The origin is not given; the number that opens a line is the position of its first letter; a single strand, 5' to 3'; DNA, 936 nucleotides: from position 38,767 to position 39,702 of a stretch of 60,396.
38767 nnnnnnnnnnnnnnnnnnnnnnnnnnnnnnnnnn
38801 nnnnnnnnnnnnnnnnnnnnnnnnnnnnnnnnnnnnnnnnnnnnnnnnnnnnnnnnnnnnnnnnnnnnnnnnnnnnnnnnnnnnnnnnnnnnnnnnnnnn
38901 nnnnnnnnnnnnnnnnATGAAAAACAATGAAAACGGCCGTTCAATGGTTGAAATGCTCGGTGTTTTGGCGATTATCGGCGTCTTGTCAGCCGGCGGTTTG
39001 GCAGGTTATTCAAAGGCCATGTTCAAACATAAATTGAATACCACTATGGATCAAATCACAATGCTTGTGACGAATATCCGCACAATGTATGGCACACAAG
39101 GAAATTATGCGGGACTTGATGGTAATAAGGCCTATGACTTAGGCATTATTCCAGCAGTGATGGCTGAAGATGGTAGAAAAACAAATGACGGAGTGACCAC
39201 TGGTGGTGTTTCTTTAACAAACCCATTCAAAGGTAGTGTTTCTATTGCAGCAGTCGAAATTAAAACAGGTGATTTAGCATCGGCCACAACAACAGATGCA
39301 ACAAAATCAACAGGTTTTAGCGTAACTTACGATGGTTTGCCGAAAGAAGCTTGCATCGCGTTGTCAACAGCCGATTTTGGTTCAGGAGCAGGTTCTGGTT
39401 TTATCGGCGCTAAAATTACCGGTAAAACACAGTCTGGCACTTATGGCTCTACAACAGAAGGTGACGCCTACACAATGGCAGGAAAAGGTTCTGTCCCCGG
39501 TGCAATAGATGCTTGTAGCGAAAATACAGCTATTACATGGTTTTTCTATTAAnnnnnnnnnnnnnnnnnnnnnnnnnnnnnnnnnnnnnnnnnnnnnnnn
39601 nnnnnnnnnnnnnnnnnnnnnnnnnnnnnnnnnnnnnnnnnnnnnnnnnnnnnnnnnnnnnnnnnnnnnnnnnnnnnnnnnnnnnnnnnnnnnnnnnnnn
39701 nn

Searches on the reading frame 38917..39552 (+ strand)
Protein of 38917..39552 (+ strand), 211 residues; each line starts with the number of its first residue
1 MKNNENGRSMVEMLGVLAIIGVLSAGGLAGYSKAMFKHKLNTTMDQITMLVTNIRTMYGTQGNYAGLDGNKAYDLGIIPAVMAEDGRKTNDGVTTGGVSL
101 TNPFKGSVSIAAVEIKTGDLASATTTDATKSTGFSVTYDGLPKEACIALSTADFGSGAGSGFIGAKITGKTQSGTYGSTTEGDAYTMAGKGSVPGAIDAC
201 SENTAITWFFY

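Call 22: search_protein_families(library=pfam, proteins=[window:38917-39552:+], max_evalue=0.01)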
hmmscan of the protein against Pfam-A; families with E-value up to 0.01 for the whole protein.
window:38917-39552:+ (211 aa): 3 families
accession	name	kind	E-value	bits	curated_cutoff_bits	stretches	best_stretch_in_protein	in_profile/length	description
PF05307.16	Bundlin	-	1.2e-12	48.7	22.3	1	38-179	7-123/151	Bundlin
PF08805.16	PilS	-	1.1e-09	38.8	22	1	40-178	4-108/138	PilS N terminal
PF07963.17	N_methyl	-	0.0051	16.8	21.2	0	3-27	2-26/27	Prokaryotic N-terminal methylation motif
